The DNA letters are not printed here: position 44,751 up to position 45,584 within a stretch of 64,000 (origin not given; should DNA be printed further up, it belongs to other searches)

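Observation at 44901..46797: Rieske alpha gene followed 16 nt later by a SnoaL_4/NTF2-like gene: a possible cryptic oxygenase beta subunit (second copy at 35561-36082)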

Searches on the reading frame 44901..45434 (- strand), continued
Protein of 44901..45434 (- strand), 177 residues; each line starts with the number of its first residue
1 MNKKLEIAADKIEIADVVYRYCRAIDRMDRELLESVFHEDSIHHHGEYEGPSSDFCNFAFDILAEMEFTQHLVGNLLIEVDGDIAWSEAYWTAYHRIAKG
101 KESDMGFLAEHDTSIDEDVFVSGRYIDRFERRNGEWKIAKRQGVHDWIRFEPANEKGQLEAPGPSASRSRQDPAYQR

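Call 18: search_solved_structures(query=window:44901-45434:-, max_evalue=1, show_alignments=3)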
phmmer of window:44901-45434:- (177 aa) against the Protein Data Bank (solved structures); distinct sequences matched with E-value up to 1: 5.
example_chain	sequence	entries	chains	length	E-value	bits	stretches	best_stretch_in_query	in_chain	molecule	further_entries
2chc_A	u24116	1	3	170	1.5e-05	28.2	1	14-152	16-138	PROTEIN RV3472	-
3a76_A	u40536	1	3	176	0.017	18.3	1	117-146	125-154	Gamma-hexachlorocyclohexane dehydrochlorinase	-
3s5c_B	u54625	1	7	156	0.037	17.2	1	116-147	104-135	LinA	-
3eby_A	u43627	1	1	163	0.069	16.3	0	116-150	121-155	beta subunit of a putative Aromatic-ring-hydroxylating dioxygenase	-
5kvb_A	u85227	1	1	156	0.27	14.3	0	116-146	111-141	Gamma-hexachlorocyclohexane dehydrochlorinase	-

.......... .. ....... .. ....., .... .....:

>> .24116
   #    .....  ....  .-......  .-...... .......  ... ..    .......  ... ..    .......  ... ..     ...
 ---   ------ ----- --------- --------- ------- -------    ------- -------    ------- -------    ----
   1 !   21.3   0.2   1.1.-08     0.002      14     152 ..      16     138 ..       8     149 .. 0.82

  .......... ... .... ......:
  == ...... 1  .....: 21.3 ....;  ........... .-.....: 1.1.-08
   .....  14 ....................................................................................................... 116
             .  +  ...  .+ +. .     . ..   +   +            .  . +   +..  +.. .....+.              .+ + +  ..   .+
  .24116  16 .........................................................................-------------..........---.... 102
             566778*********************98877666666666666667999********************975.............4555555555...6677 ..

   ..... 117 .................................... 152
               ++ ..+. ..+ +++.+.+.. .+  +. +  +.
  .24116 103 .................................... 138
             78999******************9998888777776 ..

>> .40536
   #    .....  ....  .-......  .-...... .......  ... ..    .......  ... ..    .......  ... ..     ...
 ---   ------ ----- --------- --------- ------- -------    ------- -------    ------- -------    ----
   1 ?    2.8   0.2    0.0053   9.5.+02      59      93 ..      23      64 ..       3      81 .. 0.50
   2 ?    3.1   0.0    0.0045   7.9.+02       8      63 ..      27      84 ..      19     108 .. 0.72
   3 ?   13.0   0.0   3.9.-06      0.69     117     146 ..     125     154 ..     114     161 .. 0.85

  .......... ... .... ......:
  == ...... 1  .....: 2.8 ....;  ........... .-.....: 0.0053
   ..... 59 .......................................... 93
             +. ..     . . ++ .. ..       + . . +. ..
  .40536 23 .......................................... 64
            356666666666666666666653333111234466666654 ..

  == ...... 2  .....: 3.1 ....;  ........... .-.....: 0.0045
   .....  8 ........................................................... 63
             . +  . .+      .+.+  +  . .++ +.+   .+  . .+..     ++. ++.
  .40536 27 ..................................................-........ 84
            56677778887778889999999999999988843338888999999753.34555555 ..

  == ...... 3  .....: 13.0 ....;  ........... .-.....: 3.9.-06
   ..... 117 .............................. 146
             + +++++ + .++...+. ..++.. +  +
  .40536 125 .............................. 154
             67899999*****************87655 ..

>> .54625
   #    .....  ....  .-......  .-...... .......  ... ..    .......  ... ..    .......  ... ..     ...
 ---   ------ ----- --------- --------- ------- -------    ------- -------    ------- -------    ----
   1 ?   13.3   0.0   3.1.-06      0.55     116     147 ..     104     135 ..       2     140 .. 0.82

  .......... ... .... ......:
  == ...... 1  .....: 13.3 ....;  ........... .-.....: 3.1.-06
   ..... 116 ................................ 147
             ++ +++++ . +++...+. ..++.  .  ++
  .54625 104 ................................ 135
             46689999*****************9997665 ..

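Call 22: search_solved_structures(query=A1, max_evalue=1, show_alignments=4)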
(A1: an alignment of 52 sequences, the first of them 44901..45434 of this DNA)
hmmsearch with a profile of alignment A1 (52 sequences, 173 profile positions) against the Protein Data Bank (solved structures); distinct sequences matched with E-value up to 1: 27.
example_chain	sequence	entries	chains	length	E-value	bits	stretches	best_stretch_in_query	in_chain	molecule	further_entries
2chc_A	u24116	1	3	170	4.2e-13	52.5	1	15-139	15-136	PROTEIN RV3472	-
3b8l_A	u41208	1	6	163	7.8e-11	45.2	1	11-127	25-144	Uncharacterized protein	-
3a76_A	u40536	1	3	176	1.6e-08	37.7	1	5-135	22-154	Gamma-hexachlorocyclohexane dehydrochlorinase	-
3ef8_A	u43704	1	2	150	2.8e-07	33.6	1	9-133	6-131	Putative Scyalone Dehydratase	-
3s5c_B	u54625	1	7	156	7.4e-07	32.2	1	6-132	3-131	LinA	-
2rfr_A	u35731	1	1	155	4.4e-06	29.7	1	4-129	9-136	Uncharacterized protein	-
3eby_A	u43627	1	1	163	5.7e-06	29.3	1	69-140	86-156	beta subunit of a putative Aromatic-ring-hydroxylating dioxygenase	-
2rgq_A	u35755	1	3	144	2.4e-05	27.3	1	10-135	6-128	Domain of Unknown Function with a Cystatin-Like Fold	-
4l8p_A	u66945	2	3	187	2.6e-05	27.2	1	4-129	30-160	Bile acid 7a-dehydratase, BaiE | Bile acid 7-alpha dehydratase, BaiE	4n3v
5kvb_A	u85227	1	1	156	3.3e-05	26.8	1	5-129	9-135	Gamma-hexachlorocyclohexane dehydrochlorinase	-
8t6n_E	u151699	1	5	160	3.8e-05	26.6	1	10-97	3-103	T33-27.1 : A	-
3ejv_A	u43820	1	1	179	5.7e-05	26.1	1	10-96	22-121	uncharacterized protein with cystatin-like fold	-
4leh_A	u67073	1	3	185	0.00015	24.7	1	3-129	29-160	Bile acid 7-alpha dehydratase, BaiE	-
4l8o_A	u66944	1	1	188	0.00019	24.3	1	4-129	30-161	Bile acid 7a-dehydratase, BaiE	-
7q04_A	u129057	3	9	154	0.0048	19.8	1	72-139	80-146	Terephthalate 1,2-dioxygenase, terminal oxygenase component subunit beta 1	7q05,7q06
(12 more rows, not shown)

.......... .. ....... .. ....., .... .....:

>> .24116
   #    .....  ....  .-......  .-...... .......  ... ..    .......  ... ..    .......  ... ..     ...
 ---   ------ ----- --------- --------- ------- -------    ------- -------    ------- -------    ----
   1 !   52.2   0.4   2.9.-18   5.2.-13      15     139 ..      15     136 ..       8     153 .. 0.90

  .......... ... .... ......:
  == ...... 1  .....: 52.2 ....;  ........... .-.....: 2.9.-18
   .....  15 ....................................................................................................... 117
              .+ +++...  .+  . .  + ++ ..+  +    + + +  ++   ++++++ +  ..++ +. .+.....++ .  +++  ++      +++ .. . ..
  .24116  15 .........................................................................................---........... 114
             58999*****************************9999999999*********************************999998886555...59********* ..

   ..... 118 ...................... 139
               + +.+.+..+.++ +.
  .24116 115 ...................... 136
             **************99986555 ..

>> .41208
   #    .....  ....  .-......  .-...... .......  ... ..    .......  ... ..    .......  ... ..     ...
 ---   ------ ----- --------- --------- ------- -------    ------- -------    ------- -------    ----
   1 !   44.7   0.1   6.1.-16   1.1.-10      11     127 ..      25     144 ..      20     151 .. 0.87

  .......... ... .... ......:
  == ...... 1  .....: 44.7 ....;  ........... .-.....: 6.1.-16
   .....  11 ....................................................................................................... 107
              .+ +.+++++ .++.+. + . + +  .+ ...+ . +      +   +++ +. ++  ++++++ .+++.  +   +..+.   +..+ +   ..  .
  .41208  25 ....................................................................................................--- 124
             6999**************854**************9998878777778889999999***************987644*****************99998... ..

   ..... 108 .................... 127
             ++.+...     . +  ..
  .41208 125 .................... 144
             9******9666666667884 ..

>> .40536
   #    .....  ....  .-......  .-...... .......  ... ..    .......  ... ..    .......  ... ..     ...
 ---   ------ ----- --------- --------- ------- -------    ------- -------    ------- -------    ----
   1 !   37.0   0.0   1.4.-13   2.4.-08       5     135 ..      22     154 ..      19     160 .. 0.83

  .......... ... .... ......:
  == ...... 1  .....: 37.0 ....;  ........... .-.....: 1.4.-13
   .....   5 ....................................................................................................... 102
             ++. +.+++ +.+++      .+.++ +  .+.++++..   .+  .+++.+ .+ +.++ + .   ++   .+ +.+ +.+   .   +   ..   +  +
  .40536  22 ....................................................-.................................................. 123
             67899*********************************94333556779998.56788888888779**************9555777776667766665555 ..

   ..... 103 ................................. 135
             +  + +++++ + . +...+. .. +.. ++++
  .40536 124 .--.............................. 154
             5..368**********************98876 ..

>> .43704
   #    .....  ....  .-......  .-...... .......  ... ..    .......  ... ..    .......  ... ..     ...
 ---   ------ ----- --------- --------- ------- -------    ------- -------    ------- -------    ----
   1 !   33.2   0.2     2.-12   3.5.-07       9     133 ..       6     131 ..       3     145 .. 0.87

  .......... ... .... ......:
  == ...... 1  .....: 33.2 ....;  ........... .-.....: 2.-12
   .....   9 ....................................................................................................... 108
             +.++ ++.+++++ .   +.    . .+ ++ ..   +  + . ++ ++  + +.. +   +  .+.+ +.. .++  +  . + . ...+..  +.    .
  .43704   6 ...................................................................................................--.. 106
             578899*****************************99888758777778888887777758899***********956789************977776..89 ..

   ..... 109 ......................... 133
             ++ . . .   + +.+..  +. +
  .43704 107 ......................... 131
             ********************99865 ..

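Call 29: find_related_loci(query=A2, collection=genome_contigs, flank=6000)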
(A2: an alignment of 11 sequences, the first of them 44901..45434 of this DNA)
Query A2 (177 aa) in genome_contigs; peptide patterns used: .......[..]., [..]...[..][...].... (x = any residue, [..] = any of these).
599 stretches matched a pattern (row limit reached: there are more); 589 encode a relative of the query (tblastn E <= 1e-3); the best 80 are kept; 80 distinct loci.
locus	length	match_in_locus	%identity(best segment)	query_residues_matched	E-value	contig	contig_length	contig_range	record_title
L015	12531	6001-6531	93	1-177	1e-113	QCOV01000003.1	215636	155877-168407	OCS116 cluster bacterium AG-435-F03 Ga0172089_13, whole genome shotgun sequence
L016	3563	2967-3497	92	1-177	5e-115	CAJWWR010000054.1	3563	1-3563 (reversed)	MAG TPA_asm: uncultured Prochlorococcus sp. isolate ERR599053_bin.56_MetaBAT_v2.12.1_MAG genome assembly, contig: NODE_4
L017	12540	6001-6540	69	1-177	2e-82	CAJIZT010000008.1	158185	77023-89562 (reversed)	MAG: alpha proteobacterium MED-G09 isolate FRAM18_bin064 genome assembly, contig: FRAM17_bin064-8, whole genome shotgun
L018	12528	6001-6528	71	5-177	2e-81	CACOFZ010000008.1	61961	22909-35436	uncultured PS1 clade bacterium isolate AH-321-D15 genome assembly, contig: AH-321-D15_NODE_8, whole genome shotgun seque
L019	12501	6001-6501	57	9-175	2e-59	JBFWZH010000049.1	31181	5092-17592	MAG: Sphingomonadales bacterium isolate CA_2019_TPBS_183 NODE_7446_length_31181_cov_7.967540_TPBS, whole genome shotgun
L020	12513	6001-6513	51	5-175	3e-53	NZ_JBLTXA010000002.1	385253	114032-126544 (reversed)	Niveispirillum fermenti strain CC-LY736 3_length=385253_depth=0.92x, whole genome shotgun sequence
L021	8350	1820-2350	92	1-177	2e-113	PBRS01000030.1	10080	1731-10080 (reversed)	MAG: Rhodobiaceae bacterium isolate NP944 68383, whole genome shotgun sequence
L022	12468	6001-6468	49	1-162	3e-47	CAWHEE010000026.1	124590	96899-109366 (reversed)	MAG: uncultured Alphaproteobacteria bacterium isolate MFD04580.bin.2.9 genome assembly, contig: contig_66841, whole geno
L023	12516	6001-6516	46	1-177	1e-44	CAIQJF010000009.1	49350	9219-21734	MAG: uncultured Caulobacteraceae bacterium isolate Umea_bin-04329 genome assembly, contig: bin-04329:009/100, whole geno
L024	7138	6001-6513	44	1-177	3e-42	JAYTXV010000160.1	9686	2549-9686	MAG: Caulobacteraceae bacterium isolate GFS_5997 GFS_5997_159, whole genome shotgun sequence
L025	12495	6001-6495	43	2-177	1e-41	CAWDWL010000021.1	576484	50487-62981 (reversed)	MAG: uncultured proteobacterium isolate MFD05705.bin.1.215 genome assembly, contig: contig_45761, whole genome shotgun s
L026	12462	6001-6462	44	11-176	3e-39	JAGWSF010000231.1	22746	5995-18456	MAG: Acidobacteriota bacterium isolate REEB343 k141_4518202, whole genome shotgun sequence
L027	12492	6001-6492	41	2-177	2e-38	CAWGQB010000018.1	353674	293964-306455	MAG: uncultured proteobacterium isolate MFD04463.bin.2.159 genome assembly, contig: contig_59047, whole genome shotgun s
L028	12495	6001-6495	43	1-175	1e-38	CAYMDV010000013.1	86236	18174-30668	MAG TPA_asm: uncultured Anaerolineaceae bacterium isolate SRP109090_co1_242 genome assembly, contig: NODE_270_length_862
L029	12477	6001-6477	40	4-176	4e-38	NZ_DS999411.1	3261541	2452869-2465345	Luminiphilus syltensis NOR5-1B scf_1109846220923, whole genome shotgun sequence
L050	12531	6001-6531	91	1-177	1e-112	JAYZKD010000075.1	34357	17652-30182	MAG: Pseudomonadota bacterium isolate XB_MAG275 DB_MAG275_0075, whole genome shotgun sequence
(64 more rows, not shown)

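Call 31: predict_structure(alignment_id=A1)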
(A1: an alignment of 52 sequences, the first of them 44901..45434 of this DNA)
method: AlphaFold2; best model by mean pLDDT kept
length: 177 residues; sequences in the alignment: 52
mean_pLDDT: 94.3   pTM: 0.89
mean pLDDT of the five models: 94.3, 94.0, 94.0, 94.0, 93.9
residues with pLDDT >= 90: 153; 70-90: 19; 50-70: 5; < 50: 0
segments of 3 or more residues with pLDDT < 50: none
pLDDT, mean of each block of 10 residues (from residue 1): 93 98 96 98 94 95 93 98 98 96 90 96 98 98 97 80 87 89
secondary structure, 60 per line:
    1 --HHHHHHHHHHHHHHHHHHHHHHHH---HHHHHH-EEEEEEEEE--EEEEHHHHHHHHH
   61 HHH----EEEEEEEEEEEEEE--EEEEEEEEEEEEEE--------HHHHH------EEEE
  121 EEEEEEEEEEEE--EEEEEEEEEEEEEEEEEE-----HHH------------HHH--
elements in order: H3-26 H30-35 E37-45 E48-51 H52-63 E68-81 E84-97 H106-110 E117-132 E135-152

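Call 35: fold_search(model_id=the predicted structure, library=pdb)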
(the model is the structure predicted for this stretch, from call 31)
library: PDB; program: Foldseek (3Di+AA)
matches with E <= 10: 1233; with E <= 0.001: 608
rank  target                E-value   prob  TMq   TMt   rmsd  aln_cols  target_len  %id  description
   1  3s5c_B                3.4e-10  1.00  0.67  0.79   2.7       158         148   22  Crystal Structure of a Hexachlorocyclohexane dehydrochlorinase (LinA) Type2 (released 2012-05-23)
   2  4leh_A                4.3e-10  1.00  0.73  0.77   3.1       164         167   16  Crystal structure of a bile-acid 7-alpha dehydratase (CLOSCI_03134) from Clostridium scindens ATCC 35704 at 2.90 A res (released 2013-08-21)
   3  4gb5                  1.0e-09  1.00  0.66  0.79   2.9       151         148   18  Crystal structure of Kfla4162 protein from Kribbella flavida (released 2012-09-26)
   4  4l8o                  1.4e-09  1.00  0.68  0.73   3.8       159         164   17  Crystal structure of a bile-acid 7-alpha dehydratase (CLOHYLEM_06634) from Clostridium hylemonae DSM 15053 at 2.20 A res (released 2013-08-21)
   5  2chc_A                1.5e-09  1.00  0.60  0.63   4.2       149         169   25  Structure of Rv3472(D26N), a function unknown protein from Mycobacterium tuberculosis (released 2007-05-01)
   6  3a76_B                1.5e-09  1.00  0.67  0.77   3.8       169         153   21  The crystal structure of LinA (released 2010-09-15)
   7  3s5c_F                1.8e-09  1.00  0.68  0.81   3.1       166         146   22  Crystal Structure of a Hexachlorocyclohexane dehydrochlorinase (LinA) Type2 (released 2012-05-23)
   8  4n3v_A                2.1e-09  1.00  0.71  0.75   3.4       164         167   15  Crystal structure of a bile-acid 7-alpha dehydratase (CLOHIR_00079) from Clostridium hiranonis DSM 13275 at 1.89 A res (released 2013-12-04)
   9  3s5c_A                2.3e-09  1.00  0.68  0.79   3.3       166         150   22  Crystal Structure of a Hexachlorocyclohexane dehydrochlorinase (LinA) Type2 (released 2012-05-23)
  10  3s5c_E                3.4e-09  1.00  0.67  0.77   2.7       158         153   22  Crystal Structure of a Hexachlorocyclohexane dehydrochlorinase (LinA) Type2 (released 2012-05-23)
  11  3ef8_A                3.4e-09  1.00  0.65  0.76   8.4       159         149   20  Crystal structure of Putative Scytalone Dehydratase (YP_496742.1) from NOVOSPHINGOBIUM AROMATICIVORANS DSM 12444 at 1. (released 2008-09-30)
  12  4l8p                  3.6e-09  1.00  0.72  0.76   3.0       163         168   15  Crystal structure of a bile-acid 7-alpha dehydratase (CLOHIR_00079) from Clostridium hiranonis DSM 13275 at 1.60 A resol (released 2013-08-21)
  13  2chc_B                3.8e-09  1.00  0.56  0.62   3.6       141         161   25  Structure of Rv3472(D26N), a function unknown protein from Mycobacterium tuberculosis (released 2007-05-01)
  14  3s5c_D                4.0e-09  1.00  0.67  0.77   3.1       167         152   21  Crystal Structure of a Hexachlorocyclohexane dehydrochlorinase (LinA) Type2 (released 2012-05-23)
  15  5kvb                  5.1e-09  1.00  0.68  0.82   2.4       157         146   17  The crystal structure of hexachlorocyclohexane dehydrochlorinase LinA-type3 from Novosphingobium barchaimii LL02 (released 2017-07-19)
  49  3eby                  6.0e-07  1.00  0.55  0.63   5.8       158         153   18  Crystal structure of the beta subunit of a putative aromatic-ring-hydroxylating dioxygenase (YP_001165631.1) from NOVOSP (released 2008-09-09)
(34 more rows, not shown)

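Call 38: search_protein_families(library=pfam, alignment_id=A3, max_evalue=0.00001)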
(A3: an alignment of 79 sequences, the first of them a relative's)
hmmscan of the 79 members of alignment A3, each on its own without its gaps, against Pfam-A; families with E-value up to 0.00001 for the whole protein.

A. member 1, L015:4638-5978:+ (446 aa): 2 families
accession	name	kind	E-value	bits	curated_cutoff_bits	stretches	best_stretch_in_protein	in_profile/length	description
PF00848.25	Ring_hydroxyl_A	-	2.4e-28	99.9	24.9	1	191-442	6-206/208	Ring hydroxylating alpha subunit (catalytic domain)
PF00355.32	Rieske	-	5.1e-15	55.6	20.3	1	52-135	2-83/88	Rieske [2Fe-2S] domain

B. families by the number of members that match (of 79 scanned): 66 families (the first 25 are shown)
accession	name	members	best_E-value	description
PF00355.32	Rieske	15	8.1e-22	Rieske [2Fe-2S] domain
PF00848.25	Ring_hydroxyl_A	13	1.3e-29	Ring hydroxylating alpha subunit (catalytic domain)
PF00441.29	Acyl-CoA_dh_1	6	4e-44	Acyl-CoA dehydrogenase, C-terminal domain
PF02771.21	Acyl-CoA_dh_N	6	1.1e-38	Acyl-CoA dehydrogenase, N-terminal domain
PF02770.24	Acyl-CoA_dh_M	6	3.1e-27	Acyl-CoA dehydrogenase, middle domain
PF08028.16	Acyl-CoA_dh_2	6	1.1e-15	Acyl-CoA dehydrogenase, C-terminal domain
PF13549.11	ATP-grasp_5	4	9.7e-73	ATP-grasp domain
PF13607.11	Succ_CoA_lig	4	1.3e-47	Succinyl-CoA ligase like flavodoxin domain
PF13380.12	CoA_binding_2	4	1.1e-23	CoA binding domain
PF02629.25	CoA_binding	4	2.1e-13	CoA binding domain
PF00890.30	FAD_binding_2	3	3.1e-74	FAD binding domain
PF13669.12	Glyoxalase_4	3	1.5e-29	Glyoxalase/Bleomycin resistance protein/Dioxygenase superfamily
PF12831.13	FAD_oxidored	3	8.3e-12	FAD dependent oxidoreductase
PF01266.30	DAO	3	3.2e-10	FAD dependent oxidoreductase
PF07992.20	Pyr_redox_2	3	1.3e-09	Pyridine nucleotide-disulphide oxidoreductase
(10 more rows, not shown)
